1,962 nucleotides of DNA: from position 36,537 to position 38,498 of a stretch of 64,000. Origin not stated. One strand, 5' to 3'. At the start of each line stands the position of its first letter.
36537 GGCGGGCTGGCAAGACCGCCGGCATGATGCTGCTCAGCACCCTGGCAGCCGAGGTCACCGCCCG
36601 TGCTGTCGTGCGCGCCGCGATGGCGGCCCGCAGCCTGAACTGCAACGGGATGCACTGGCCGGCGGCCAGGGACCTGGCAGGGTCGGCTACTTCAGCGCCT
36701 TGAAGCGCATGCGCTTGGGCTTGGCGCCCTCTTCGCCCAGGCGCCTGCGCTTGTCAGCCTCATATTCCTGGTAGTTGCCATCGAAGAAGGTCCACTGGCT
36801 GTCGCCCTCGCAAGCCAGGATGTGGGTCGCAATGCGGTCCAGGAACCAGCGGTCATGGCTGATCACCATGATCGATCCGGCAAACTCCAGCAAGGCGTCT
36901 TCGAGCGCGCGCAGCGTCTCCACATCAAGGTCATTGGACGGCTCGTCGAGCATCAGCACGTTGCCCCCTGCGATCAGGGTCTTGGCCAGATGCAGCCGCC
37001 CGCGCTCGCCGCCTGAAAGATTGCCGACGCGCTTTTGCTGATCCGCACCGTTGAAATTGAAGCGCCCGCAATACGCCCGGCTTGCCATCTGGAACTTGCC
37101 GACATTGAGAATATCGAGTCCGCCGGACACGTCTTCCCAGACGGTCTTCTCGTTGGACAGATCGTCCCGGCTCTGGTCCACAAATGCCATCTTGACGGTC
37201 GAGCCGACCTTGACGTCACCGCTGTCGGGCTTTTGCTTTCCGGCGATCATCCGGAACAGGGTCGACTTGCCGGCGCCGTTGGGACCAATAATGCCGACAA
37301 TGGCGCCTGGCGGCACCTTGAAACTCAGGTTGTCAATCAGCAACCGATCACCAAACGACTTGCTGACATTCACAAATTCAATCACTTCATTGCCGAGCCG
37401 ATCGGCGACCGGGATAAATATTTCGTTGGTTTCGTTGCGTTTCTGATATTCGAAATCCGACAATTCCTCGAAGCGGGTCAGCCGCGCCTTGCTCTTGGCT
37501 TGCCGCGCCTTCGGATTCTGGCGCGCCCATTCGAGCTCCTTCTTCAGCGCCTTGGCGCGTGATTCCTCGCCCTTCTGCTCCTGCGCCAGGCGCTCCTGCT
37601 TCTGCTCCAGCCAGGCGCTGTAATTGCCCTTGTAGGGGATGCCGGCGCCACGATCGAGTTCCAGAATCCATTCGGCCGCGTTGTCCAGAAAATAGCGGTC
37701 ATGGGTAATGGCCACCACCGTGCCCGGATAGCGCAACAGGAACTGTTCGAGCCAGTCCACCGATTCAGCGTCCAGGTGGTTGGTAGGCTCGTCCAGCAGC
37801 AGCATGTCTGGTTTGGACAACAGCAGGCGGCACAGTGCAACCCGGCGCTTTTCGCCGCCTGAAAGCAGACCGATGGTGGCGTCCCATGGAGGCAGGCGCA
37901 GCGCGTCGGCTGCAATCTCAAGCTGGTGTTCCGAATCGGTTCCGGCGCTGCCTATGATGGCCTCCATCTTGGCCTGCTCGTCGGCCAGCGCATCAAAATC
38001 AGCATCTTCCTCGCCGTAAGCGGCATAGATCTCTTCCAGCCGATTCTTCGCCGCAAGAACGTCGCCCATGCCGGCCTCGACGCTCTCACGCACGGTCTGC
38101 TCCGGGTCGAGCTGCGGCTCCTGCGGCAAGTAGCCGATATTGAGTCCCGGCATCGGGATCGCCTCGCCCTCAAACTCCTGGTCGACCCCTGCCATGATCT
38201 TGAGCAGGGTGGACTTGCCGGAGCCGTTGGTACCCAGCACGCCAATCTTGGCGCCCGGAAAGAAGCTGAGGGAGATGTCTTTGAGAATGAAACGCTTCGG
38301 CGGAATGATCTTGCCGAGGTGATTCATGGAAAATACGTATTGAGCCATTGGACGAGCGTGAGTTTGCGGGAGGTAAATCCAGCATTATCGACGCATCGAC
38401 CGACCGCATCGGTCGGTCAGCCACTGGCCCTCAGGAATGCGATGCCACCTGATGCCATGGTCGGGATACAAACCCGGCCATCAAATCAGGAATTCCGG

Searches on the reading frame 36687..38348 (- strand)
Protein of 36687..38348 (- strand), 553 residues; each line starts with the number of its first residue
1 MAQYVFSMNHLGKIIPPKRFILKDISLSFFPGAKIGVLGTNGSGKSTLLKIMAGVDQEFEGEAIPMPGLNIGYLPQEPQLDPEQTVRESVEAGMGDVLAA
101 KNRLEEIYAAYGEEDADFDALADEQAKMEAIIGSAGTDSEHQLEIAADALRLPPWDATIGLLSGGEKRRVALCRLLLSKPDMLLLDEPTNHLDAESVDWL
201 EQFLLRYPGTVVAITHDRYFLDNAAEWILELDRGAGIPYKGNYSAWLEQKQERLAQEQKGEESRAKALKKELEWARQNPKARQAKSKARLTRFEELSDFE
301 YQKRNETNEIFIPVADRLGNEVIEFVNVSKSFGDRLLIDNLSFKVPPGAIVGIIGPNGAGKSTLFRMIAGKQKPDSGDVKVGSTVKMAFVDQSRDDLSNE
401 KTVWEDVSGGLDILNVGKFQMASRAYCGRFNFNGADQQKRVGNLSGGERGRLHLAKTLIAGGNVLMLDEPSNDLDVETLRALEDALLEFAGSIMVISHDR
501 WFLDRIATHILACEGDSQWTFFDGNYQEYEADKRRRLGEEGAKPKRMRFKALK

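Call 66: search_protein_families(library=pfam, proteins=[window:36687-38348:-], max_evalue=0.00001)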
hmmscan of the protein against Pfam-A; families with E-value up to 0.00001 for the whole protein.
window:36687-38348:- (553 aa): 5 families
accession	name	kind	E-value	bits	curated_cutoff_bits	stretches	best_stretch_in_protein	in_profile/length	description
PF00005.33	ABC_tran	-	6e-56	189.3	25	2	22-190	1-137/137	ABC transporter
PF13304.12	AAA_21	-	1.8e-13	51.6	27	0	350-368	1-19/304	AAA domain, putative AbiEii toxin, Type IV TA system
PF12848.13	ABC_tran_Xtn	-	4.9e-13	49.4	25.9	1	229-304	1-78/85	ABC transporter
PF02463.25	SMC_N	-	5.9e-08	32.9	40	0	350-368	26-44/220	RecF/RecN/SMC N terminal domain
PF13555.12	AAA_29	-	1.6e-06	28.2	27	0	350-365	24-39/61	P-loop containing region of AAA domain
